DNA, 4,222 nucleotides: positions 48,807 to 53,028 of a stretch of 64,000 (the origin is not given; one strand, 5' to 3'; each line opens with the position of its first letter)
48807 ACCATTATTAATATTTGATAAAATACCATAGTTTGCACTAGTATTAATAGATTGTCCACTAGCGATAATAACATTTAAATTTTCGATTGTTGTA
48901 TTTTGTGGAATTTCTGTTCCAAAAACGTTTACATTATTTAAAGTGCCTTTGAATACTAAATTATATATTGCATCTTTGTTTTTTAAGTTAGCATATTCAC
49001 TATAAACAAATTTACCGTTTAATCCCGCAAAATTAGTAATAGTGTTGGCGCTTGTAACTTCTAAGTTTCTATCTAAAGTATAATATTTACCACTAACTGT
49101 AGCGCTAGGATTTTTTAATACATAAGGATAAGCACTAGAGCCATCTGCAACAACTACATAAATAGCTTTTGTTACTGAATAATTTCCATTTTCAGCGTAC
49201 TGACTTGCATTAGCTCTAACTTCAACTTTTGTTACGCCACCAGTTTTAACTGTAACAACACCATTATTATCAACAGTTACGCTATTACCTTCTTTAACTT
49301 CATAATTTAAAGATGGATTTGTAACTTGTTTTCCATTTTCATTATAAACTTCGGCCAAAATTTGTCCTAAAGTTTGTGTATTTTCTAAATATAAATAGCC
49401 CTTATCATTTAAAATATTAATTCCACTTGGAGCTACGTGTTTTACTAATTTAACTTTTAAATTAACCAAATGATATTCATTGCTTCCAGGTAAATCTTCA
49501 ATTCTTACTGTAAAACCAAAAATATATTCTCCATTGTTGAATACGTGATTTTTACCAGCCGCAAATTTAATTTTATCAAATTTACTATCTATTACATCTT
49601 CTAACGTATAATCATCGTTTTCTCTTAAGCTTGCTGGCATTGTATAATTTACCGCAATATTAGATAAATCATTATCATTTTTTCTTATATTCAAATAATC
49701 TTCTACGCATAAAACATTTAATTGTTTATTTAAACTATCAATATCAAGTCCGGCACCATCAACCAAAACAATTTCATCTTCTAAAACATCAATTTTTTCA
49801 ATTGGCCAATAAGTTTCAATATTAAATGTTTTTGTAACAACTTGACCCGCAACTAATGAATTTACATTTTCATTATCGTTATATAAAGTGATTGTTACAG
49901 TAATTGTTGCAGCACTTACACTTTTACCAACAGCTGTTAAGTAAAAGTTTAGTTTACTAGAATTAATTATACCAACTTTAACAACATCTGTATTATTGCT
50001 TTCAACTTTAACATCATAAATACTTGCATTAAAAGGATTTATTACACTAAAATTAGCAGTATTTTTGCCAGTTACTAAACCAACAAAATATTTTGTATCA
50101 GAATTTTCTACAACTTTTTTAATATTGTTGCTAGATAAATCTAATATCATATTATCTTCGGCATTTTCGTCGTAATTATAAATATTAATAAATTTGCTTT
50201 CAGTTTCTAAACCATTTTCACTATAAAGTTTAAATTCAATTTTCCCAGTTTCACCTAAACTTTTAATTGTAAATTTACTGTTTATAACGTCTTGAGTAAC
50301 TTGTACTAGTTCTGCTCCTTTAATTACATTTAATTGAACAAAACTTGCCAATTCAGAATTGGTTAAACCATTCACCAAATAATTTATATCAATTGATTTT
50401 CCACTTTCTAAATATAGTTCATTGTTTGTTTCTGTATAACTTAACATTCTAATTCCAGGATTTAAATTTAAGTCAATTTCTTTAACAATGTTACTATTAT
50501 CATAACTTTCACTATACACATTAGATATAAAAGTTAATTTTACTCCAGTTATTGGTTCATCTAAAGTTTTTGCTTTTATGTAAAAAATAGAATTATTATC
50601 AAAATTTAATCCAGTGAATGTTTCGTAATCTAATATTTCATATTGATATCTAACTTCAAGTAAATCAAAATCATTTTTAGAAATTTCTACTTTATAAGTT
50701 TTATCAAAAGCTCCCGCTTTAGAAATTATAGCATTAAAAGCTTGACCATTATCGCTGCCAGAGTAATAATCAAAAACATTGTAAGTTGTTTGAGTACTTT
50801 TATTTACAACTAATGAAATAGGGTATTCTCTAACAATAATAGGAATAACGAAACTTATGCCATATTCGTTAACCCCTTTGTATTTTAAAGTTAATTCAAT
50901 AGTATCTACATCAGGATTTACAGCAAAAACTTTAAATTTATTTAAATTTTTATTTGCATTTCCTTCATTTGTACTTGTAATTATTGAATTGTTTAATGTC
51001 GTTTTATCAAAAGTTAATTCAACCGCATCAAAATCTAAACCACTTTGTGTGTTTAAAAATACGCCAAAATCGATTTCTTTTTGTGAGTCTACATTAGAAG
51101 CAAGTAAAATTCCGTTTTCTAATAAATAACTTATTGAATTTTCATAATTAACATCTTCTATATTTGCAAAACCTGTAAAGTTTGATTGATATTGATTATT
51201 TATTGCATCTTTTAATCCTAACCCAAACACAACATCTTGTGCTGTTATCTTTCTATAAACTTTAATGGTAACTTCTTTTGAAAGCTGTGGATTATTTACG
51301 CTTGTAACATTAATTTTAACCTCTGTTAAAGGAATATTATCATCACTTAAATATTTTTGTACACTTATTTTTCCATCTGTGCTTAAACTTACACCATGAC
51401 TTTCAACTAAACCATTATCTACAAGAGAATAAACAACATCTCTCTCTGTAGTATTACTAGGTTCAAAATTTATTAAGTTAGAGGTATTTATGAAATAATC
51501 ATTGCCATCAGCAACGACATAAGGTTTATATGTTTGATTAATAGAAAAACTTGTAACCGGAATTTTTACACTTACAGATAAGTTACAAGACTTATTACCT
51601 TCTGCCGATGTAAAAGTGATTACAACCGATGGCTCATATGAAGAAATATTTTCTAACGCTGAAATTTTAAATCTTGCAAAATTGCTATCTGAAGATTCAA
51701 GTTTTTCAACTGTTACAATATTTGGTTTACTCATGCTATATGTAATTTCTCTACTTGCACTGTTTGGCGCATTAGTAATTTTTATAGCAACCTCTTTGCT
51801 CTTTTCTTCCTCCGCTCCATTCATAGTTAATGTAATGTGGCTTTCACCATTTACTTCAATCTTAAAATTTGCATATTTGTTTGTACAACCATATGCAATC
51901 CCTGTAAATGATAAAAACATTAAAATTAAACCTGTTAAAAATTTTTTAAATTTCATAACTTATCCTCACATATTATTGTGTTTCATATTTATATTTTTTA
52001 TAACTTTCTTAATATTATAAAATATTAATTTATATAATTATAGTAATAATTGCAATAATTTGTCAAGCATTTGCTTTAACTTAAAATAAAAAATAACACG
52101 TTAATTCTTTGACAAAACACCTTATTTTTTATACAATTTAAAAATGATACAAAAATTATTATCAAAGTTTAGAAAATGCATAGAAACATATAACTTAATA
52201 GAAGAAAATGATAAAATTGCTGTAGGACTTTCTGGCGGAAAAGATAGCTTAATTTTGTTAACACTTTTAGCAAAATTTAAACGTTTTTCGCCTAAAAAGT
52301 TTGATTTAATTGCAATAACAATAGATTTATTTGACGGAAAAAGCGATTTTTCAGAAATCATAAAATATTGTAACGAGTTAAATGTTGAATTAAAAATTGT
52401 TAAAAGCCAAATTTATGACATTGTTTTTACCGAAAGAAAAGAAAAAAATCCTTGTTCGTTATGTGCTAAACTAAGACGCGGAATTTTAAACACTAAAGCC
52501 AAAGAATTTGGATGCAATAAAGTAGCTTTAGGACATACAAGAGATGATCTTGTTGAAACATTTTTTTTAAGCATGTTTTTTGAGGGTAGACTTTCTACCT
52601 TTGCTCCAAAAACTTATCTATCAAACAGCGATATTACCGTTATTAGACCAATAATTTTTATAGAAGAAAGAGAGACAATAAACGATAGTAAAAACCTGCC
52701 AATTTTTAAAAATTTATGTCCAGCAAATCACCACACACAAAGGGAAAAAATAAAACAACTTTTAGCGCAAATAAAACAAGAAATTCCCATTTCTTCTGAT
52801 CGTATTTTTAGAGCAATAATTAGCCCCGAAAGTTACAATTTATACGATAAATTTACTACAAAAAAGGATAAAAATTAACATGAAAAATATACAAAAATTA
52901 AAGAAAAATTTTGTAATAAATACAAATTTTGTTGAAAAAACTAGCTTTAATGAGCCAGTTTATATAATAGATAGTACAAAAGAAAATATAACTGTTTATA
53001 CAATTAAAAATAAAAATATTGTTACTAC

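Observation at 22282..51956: Operon of two paralogous giant lipoproteins (6344 aa and 3487 aa) filling 46% of the window, immediately upstream of rpoB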

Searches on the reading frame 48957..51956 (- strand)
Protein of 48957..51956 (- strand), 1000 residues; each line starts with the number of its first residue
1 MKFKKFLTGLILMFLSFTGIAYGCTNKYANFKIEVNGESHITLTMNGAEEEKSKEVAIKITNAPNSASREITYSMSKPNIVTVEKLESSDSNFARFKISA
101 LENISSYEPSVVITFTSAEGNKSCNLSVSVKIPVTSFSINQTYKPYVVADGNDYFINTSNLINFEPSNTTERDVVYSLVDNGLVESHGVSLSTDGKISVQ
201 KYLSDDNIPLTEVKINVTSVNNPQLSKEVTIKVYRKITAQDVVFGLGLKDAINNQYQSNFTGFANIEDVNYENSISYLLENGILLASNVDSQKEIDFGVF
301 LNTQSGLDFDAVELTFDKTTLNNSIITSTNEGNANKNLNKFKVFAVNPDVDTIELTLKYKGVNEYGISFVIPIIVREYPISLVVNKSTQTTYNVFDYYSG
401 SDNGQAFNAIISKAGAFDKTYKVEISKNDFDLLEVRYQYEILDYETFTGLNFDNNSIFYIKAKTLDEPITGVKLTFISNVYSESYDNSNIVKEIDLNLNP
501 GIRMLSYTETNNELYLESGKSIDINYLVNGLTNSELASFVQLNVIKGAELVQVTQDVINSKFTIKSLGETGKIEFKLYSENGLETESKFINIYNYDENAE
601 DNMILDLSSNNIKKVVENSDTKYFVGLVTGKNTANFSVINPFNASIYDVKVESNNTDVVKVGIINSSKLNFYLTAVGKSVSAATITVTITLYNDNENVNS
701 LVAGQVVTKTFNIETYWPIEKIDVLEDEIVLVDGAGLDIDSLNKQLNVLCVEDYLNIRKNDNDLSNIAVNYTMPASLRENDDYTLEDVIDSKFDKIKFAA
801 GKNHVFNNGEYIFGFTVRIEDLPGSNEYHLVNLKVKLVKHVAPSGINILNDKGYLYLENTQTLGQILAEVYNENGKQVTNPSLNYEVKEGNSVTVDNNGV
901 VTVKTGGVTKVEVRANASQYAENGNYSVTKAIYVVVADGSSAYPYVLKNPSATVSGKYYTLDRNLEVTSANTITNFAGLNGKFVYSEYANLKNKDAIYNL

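Call 20: search_protein_families(library=pfam, proteins=[window:48957-51956:-], max_evalue=10)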
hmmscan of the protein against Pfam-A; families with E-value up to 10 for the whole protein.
window:48957-51956:- (1000 aa): 1 family
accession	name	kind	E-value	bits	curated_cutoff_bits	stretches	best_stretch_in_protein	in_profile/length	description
PF02368.24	Big_2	-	0.073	13.5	22.8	1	878-917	31-70/79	Bacterial Ig-like domain (group 2)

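Call 62: search_protein_families(library=ncbifam, proteins=[window:48957-51956:-], max_evalue=1)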
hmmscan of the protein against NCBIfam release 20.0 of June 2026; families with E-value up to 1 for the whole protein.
window:48957-51956:- (1000 aa): 0 families

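Call 73: find_homologous_proteins(query=window:49167-51956:-, max_evalue=0.001)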
Query window:49167-51956:- (930 aa): 2 proteins with E <= 0.001 among 8000 candidates.
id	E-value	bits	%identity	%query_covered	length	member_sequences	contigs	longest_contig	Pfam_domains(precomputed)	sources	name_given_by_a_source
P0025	0.0e+0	1304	100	66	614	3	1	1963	-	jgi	-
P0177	1.2e-269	915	60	76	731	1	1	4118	-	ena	-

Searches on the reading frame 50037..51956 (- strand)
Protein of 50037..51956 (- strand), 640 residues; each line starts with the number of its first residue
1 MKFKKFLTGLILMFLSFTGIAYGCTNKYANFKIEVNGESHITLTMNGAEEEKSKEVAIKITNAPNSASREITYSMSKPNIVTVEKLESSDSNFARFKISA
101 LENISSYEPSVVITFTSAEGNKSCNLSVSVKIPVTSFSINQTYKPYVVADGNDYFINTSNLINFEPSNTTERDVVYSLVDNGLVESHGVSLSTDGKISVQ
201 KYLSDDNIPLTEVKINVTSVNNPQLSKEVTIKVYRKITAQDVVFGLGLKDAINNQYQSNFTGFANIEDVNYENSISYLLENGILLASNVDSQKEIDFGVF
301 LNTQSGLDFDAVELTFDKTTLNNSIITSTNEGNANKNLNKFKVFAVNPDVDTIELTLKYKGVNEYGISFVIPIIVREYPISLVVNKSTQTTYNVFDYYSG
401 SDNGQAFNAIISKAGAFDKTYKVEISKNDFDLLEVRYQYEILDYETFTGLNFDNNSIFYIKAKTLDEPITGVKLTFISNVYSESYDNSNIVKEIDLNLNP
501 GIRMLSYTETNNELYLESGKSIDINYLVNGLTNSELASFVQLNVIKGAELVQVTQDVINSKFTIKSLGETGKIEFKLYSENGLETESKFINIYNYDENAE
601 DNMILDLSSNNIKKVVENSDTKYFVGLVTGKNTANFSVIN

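Call 86: predict_structure(alignment_id=A5)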
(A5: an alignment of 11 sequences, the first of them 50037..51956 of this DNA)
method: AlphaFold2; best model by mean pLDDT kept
length: 640 residues; sequences in the alignment: 11
mean_pLDDT: 83.2   pTM: 0.57
mean pLDDT of the five models: 83.2, 82.9, 82.8, 82.4, 82.4
residues with pLDDT >= 90: 307; 70-90: 225; 50-70: 69; < 50: 39
segments of 3 or more residues with pLDDT < 50: 252-269, 481-483, 629-640
pLDDT, mean of each block of 10 residues (from residue 1): 66 61 61 89 84 90 85 91 88 91 87 90 92 92 90 92 91 93 93 94 88 94 92 89 75 47 41 74 85 85 80 90 86 71 91 92 85 87 88 91 85 76 94 92 93 92 88 86 54 93 90 89 93 87 94 92 92 94 93 70 58 67 57 45
secondary structure, 60 per line:
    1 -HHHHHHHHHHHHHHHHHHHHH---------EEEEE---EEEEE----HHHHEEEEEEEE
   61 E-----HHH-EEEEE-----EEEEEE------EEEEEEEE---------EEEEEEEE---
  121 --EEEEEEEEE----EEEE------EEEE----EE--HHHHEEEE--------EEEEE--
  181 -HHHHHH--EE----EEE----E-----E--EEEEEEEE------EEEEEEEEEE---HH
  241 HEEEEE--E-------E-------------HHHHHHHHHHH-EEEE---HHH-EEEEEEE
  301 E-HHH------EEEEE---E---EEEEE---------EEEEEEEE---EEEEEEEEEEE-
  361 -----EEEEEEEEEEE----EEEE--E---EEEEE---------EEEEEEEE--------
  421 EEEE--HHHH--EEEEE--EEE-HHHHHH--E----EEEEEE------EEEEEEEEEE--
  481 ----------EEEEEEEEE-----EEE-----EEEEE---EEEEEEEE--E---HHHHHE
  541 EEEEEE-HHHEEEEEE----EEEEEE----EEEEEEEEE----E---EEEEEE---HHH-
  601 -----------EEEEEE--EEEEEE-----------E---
elements in order: H2-22 E32-36 E40-44 H49-52 E53-61 E71-75 E81-86 E93-100 E110-117 E123-131 E136-139 E146-149 H158-161 E162-165 E174-178 H182-187 E196-198 E212-219 E226-235 E242-246 H271-281 E283-286 E294-301 E312-316 E324-328 E338-345 E349-359 E366-376 E381-384 E391-395 E405-412 E421-424 H427-430 E433-437 E440-442 H444-449 E457-462 E469-478 E491-499 E505-507 E513-517 E521-528 H535-539 E540-546 E551-556 E561-566 E571-579 E588-593 E612-617 E620-625

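Call 88: fold_search(model_id=the predicted structure, library=pdb)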
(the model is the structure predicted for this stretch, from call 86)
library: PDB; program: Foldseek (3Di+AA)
matches with E <= 10: 1986; with E <= 0.001: 459
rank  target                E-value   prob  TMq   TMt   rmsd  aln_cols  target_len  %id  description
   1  6vg4_A                1.4e-20  1.00  0.21  0.21  24.6       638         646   10  Human protocadherin 10 ectodomain (released 2020-03-11)
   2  6e6b_A                2.1e-18  1.00  0.20  0.20  26.9       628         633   11  Crystal structure of the Protocadherin GammaB4 extracellular domain (released 2019-04-10)
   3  7r5k_10               6.5e-18  1.00  0.19  0.09  23.2       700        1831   11  Human nuclear pore complex (constricted) (released 2022-06-22)
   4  6vg1_A                9.5e-18  1.00  0.21  0.21  29.1       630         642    9  xenopus protocadherin 8.1 EC1-6 (released 2020-03-11)
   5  3b43                  1.9e-17  1.00  0.17  0.18  28.4       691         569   10  I-band fragment I65-I70 from titin (released 2008-01-22)
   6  9hcj_10               9.6e-17  1.00  0.20  0.10  24.4       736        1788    9  D. discoideum nuclear pore complex (released 2024-12-25)
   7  6e6b_B                1.0e-16  1.00  0.19  0.19  26.7       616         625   10  Crystal structure of the Protocadherin GammaB4 extracellular domain (released 2019-04-10)
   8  9ijj_O                1.6e-16  1.00  0.22  0.14  20.4       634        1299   11  In situ structure of the central apparatus in mouse sperm axoneme. (released 2025-06-04)
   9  6vg1_B                1.8e-16  1.00  0.21  0.21  29.1       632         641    9  xenopus protocadherin 8.1 EC1-6 (released 2020-03-11)
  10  5erd_A                2.0e-16  1.00  0.19  0.21  18.7       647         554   13  Crystal structure of human Desmoglein-2 ectodomain (released 2016-06-22)
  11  5iry_A                5.3e-16  1.00  0.19  0.22  18.2       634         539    9  Crystal structure of human Desmocollin-1 ectodomain (released 2016-06-22)
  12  3q2v_A                7.8e-16  1.00  0.20  0.23  18.8       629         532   11  Crystal structure of mouse E-cadherin ectodomain (released 2011-04-06)
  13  5t9t_B                1.0e-15  1.00  0.21  0.24  23.4       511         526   12  Protocadherin Gamma B2 extracellular cadherin domains 1-5 (released 2016-10-19)
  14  1l3w                  3.5e-15  1.00  0.18  0.20  21.1       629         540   10  C-cadherin Ectodomain (released 2002-04-26)
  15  7a7d_a                3.5e-15  1.00  0.17  0.20  19.5       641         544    9  Cadherin fit into cryo-ET map (released 2020-12-23)
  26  9g93_A                2.4e-13  1.00  0.16  0.17  28.4       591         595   10  CryoET structure of the in vitro grown Bacillus anthracis Sap S-layer (released 2024-12-18)
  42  5ftx                  1.2e-11  1.00  0.17  0.17  33.8       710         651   11  Structure of surface layer protein SbsC, domains 4-9 (released 2017-02-22)
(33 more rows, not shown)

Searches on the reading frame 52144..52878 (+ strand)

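Call 13: search_protein_families(library=ncbifam, proteins=[window:52144-52878:+])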
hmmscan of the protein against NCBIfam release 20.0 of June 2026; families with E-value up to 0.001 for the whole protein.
window:52144-52878:+ (244 aa): 8 families
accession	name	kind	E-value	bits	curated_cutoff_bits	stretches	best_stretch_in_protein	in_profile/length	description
NF007972.0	PRK10696.1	equivalog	7.1e-64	215.9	272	1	3-236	22-259/295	tRNA 2-thiocytidine(32) synthetase TtcA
TIGR02432.1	lysidine_TilS_N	equivalog_domain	1e-19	71.2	93.6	1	24-205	1-185/189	tRNA lysidine(34) synthetase TilS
NF049949.1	tRNAsynTtuAPyrococ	equivalog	1.1e-17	64.2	450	1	7-215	32-243/292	tRNA-5-methyluridine(54) 2-sulfurtransferase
NF047749.1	tRNAThiolNcsA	equivalog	1.3e-15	57.3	500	1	20-218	51-268/322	tRNA 2-thiolation protein NcsA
TIGR00268.2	TIGR00268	equivalog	1.4e-08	34.3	150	1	17-138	8-126/259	ATP-dependent sacrificial sulfur transferase LarE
NF003587.0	PRK05253.1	subfamily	0.00028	20.2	195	1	20-134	25-138/301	sulfate adenylyltransferase subunit CysD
TIGR00552.1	nadE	equivalog_domain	0.00062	19.1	63.65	1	4-124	4-119/251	NAD(+) synthase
NF007942.0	PRK10660.1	equivalog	0.00076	18.4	606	1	19-145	14-134/439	tRNA lysidine(34) synthetase TilS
